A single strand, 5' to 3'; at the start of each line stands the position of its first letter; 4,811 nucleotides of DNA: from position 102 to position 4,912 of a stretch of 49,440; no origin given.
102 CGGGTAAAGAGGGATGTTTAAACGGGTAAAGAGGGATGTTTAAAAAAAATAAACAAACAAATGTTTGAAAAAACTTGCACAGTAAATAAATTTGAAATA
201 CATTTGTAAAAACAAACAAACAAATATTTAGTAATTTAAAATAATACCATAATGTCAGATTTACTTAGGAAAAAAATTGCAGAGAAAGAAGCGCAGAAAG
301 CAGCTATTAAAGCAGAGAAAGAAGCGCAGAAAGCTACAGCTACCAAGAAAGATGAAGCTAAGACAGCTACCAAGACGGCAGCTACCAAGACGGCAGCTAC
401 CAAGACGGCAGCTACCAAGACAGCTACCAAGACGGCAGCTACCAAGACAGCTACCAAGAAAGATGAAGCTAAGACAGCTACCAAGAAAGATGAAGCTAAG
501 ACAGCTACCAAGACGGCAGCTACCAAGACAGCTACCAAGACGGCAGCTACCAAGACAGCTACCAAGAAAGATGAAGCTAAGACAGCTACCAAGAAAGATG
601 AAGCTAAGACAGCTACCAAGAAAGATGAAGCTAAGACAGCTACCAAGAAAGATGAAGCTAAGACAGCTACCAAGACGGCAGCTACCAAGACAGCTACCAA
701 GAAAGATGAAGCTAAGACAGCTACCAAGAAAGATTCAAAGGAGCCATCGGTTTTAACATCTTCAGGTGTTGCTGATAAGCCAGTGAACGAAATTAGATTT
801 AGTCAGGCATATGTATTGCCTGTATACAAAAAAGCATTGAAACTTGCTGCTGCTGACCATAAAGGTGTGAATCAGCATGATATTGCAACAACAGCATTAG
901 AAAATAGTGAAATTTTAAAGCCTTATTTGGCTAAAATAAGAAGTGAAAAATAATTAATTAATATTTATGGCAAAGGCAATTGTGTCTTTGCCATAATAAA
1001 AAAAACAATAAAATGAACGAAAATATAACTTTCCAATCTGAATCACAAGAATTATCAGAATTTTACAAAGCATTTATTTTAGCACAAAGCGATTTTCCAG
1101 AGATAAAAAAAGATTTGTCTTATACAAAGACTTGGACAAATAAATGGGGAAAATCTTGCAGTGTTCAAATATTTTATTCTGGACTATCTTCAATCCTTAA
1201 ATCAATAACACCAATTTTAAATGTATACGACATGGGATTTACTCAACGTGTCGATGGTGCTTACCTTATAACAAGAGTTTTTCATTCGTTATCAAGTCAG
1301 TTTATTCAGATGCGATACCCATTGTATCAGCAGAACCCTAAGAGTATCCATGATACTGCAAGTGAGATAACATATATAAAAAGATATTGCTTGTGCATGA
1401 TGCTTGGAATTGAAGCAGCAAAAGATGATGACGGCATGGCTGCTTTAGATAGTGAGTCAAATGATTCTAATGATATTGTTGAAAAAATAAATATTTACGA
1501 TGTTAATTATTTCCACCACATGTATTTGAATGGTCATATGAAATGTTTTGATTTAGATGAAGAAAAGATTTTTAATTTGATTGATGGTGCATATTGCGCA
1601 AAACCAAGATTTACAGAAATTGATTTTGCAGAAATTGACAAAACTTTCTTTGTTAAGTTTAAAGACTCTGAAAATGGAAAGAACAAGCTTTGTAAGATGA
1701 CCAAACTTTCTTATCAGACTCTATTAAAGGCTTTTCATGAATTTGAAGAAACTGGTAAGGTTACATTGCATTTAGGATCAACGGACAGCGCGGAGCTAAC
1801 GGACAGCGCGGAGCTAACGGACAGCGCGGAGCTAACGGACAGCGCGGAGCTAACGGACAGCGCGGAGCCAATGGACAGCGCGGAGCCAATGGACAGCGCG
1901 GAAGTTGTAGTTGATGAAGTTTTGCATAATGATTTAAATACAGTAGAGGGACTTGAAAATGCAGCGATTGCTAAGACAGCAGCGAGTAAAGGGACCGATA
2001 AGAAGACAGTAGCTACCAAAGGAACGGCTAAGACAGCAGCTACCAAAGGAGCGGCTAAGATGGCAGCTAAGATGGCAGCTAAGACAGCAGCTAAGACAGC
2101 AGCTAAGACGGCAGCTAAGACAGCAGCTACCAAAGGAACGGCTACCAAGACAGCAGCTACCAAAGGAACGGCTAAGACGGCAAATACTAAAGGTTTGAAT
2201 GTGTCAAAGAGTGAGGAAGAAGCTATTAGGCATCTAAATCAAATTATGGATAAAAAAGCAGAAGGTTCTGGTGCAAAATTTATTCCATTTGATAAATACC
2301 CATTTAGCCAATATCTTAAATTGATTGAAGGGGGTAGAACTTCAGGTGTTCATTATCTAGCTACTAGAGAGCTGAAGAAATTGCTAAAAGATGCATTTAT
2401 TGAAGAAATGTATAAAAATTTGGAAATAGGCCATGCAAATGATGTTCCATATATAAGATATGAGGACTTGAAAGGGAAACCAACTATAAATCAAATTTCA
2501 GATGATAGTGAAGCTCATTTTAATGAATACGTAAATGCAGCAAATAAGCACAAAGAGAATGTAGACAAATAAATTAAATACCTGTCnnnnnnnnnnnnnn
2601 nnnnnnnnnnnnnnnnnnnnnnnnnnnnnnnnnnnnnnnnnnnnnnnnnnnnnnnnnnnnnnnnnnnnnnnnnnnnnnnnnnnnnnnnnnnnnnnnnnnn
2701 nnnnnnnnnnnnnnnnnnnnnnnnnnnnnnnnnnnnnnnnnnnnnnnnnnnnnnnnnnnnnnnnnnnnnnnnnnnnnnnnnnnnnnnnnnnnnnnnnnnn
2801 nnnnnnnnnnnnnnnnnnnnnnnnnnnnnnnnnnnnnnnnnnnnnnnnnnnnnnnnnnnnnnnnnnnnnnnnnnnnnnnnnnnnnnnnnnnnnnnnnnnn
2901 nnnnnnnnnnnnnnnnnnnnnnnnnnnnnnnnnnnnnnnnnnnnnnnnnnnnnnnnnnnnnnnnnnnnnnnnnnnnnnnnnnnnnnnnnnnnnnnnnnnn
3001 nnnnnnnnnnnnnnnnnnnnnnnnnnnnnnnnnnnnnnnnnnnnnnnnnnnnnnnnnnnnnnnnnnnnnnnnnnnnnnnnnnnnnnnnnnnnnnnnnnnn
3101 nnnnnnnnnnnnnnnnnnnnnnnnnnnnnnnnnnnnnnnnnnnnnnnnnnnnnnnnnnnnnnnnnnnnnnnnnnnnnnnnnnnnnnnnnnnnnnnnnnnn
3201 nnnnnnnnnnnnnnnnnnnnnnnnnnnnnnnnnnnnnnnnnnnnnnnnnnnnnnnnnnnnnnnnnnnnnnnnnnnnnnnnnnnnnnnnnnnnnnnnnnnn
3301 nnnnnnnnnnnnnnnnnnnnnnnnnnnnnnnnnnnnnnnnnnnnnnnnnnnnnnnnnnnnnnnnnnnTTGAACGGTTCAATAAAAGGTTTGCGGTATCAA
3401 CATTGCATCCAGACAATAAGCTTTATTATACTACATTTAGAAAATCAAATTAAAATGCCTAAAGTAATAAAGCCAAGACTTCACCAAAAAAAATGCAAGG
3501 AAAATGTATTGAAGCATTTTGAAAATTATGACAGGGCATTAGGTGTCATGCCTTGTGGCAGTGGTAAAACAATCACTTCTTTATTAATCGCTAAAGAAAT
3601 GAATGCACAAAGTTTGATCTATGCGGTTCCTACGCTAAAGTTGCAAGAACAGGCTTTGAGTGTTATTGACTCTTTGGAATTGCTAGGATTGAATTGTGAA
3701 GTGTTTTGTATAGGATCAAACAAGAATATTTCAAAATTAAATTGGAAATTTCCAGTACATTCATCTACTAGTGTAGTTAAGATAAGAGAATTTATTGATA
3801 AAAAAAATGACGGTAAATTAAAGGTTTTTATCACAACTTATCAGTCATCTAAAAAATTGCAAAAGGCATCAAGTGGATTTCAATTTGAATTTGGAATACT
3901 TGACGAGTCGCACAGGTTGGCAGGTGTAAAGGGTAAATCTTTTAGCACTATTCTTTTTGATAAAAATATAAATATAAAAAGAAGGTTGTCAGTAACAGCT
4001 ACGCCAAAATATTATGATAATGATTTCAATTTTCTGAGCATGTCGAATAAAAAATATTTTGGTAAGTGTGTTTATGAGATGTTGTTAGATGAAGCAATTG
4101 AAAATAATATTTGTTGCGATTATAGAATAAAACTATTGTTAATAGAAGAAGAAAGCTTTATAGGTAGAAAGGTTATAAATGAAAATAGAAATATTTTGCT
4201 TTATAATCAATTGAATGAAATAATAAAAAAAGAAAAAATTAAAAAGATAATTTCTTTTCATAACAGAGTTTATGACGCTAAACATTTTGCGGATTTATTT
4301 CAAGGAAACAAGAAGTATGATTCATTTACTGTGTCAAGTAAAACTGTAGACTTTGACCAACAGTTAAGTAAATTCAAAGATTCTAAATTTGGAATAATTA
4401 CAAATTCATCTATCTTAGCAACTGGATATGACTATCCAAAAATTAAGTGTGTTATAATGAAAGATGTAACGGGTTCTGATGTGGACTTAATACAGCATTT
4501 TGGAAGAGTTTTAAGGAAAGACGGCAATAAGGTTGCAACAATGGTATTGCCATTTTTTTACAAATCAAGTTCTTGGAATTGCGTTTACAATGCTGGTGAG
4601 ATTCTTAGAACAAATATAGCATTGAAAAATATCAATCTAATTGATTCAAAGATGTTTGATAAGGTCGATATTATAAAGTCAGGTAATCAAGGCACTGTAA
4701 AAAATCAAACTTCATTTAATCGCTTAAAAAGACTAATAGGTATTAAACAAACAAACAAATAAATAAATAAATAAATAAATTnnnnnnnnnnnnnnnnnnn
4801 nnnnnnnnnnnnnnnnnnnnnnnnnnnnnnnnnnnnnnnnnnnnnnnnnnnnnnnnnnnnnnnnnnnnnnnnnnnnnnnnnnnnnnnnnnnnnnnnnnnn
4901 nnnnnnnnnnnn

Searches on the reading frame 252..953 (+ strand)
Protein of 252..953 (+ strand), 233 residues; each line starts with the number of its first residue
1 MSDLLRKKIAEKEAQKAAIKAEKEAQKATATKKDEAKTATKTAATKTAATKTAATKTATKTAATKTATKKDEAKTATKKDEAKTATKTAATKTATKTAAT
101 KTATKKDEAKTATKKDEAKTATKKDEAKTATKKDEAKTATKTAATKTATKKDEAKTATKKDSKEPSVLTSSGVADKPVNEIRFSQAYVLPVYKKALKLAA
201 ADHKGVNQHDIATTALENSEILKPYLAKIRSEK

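Call 5: search_protein_families(library=pfam, proteins=[window:252-953:+], max_evalue=0.01)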
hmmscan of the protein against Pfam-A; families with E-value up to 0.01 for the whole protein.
window:252-953:+ (233 aa): 0 families

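Call 23: search_protein_families(library=phrogs, alignment_id=A1, max_evalue=0.001)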
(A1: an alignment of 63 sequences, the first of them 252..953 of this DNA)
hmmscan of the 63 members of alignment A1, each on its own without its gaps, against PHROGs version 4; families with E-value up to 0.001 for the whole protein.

A. member 1, window:252-953:+ (233 aa): 0 families

B. families by the number of members that match (of 63 scanned): 26 families (the first 25 are shown)
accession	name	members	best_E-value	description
phrog_17519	-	1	1.1e-87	-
phrog_6247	-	1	1e-73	DNA topoisomerase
phrog_16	-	1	3.4e-45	DNA helicase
phrog_421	-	1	4.3e-30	unknown function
phrog_4402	-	1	2.3e-29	replication initiation protein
phrog_2172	-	1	1.1e-28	-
phrog_2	-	1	5.8e-28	terminase large subunit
phrog_503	-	1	7.3e-23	-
phrog_2324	-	1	3.4e-20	Erf-like ssDNA annealing protein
phrog_155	-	1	1.4e-16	Erf-like ssDNA annealing protein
phrog_6744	-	1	9.1e-15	-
phrog_62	-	1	1.4e-11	DNA helicase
phrog_9690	-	1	4.3e-11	DNA helicase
phrog_34817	-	1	1.6e-10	-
phrog_9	-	1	4.3e-08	terminase large subunit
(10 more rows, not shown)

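Call 24: search_protein_families(library=ncbifam, alignment_id=A1, max_evalue=0.001)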
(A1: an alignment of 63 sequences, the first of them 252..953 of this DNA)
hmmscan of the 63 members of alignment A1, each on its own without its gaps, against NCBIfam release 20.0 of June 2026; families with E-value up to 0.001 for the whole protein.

A. member 1, window:252-953:+ (233 aa): 0 families

B. families by the number of members that match (of 63 scanned): 13 families
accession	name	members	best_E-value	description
NF038290.1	repM_Acin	1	3.3e-21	replication initiation protein RepM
TIGR04095.1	dnd_restrict_1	1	7.1e-20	DNA phosphorothioation system restriction enzyme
NF010305.0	PRK13742.1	1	8.5e-16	replication initiation protein RepE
NF053632.1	heli_RadD_YejH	1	2.4e-13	DNA repair helicase RadD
NF046051.1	restrict_EcoAI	1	4e-13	EcoAI/FtnUII family type I restriction enzme subunit R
NF010337.0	PRK13766.1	1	1.5e-07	Hef nuclease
TIGR04039.1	MXAN_0977_Heme2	1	3.2e-06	MbnH family di-heme enzyme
TIGR01587.1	cas3_core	1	1.3e-05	CRISPR-associated helicase Cas3'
NF045503.1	repair_heli_XPB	1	1.9e-05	DNA repair helicase XPB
TIGR03981.2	SAM_quin_mod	1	2.1e-05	His-Xaa-Ser system-associated MauG-like protein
TIGR01451.2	B_ant_repeat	1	0.00016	DUF11 type repeat protein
TIGR03655.1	anti_R_Lar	1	0.0002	Lar family restriction alleviation protein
NF011492.0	PRK14900.1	1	0.00049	valine--tRNA ligase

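Call 71: search_protein_families(library=padloc, alignment_id=A1, max_evalue=0.001)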
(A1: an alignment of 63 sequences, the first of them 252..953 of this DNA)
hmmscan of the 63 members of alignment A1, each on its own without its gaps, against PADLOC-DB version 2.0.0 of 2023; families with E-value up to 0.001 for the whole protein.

A. member 1, window:252-953:+ (233 aa): 0 families

B. families by the number of members that match (of 63 scanned): 15 families
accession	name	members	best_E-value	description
PDLC03597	REase_MTase_IIG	1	1.3e-31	Type IIG restriction enzyme-methyltransferase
PDLC02707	PbeA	1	1.4e-26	PbeA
PDLC03051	REase_MTase_I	1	1.9e-20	Type I restriction enzyme-methyltransferase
PDLC02704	PbeA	1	2.7e-20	PbeA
PDLC02706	PbeA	1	9.7e-20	PbeA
PDLC01439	typeIV_DinG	1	2.5e-09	CAS-IV-A; associated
PDLC02703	PbeA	1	3.9e-08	PbeA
PDLC03658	mREase_IV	1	5.8e-08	Type IV methyl-directed restriction enzyme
PDLC01252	Cas3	1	4.2e-07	CAS-I; effector_G3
PDLC02705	PbeA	1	1.1e-06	PbeA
PDLC03659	mREase_IV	1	3.3e-06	Type IV methyl-directed restriction enzyme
PDLC00938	Cas3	1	3.4e-06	CRISPR-associated helicase Cas3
PDLC01763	Cas3b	1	6.4e-05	-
PDLC01762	Cas3b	1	0.0002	-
PDLC00816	Cyclase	1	0.00054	oligonucleotide-cyclase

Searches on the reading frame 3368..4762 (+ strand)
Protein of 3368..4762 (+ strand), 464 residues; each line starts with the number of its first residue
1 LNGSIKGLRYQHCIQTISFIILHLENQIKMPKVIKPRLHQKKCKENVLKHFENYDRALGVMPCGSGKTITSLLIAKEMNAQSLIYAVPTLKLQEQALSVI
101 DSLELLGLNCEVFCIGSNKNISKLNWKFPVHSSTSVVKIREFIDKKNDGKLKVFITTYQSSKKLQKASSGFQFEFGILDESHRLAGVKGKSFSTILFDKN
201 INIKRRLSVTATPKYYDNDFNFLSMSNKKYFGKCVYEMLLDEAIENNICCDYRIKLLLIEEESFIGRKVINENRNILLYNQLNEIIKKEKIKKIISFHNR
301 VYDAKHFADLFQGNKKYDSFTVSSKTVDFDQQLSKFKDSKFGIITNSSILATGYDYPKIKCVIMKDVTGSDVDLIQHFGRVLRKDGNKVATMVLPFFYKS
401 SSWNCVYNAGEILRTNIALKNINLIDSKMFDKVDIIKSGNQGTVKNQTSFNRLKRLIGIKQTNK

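Call 5: search_protein_families(library=pfam, proteins=[window:3368-4762:+], max_evalue=0.01)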
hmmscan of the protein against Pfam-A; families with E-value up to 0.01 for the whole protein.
window:3368-4762:+ (464 aa): 4 families
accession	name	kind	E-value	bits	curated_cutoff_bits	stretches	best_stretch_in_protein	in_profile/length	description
PF04851.21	ResIII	-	9.8e-17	61.8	22.5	1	34-214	2-163/164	Type III restriction enzyme, res subunit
PF00271.37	Helicase_C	-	5.5e-13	49.6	23.5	1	280-384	4-109/110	Helicase conserved C-terminal domain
PF00270.35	DEAD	-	2.7e-09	37.4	26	1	41-214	5-161/167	DEAD/DEAH box helicase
PF00176.29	SNF2-rel_dom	-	3.1e-06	27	24.9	1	140-213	93-163/290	SNF2-related domain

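Call 56: find_homologous_proteins(query=window:3455-4762:+, max_evalue=1e-20)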
Query window:3455-4762:+ (435 aa): 4 proteins with E <= 1e-20 among 8000 candidates.
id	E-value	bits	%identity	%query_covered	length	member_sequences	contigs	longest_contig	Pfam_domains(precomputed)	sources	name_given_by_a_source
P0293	7.3e-285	962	100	100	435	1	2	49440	PF00270.36,PF00176.30,PF00271.38,PF04851.22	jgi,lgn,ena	-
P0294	3.1e-38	150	33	84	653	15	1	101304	PF00270.36,PF00271.38,PF03457.20,PF04851.22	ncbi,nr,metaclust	ncbi:hypothetical protein BGK37_05065 [Pasteurella multocida]|nr:hypothetical protein BGK37_05065 [P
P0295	1.1e-25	108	26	84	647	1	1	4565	PF00270.36,PF00271.38,PF04851.22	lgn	-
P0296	9.0e-24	102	30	83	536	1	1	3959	PF00270.36,PF00271.38,PF04851.22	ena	-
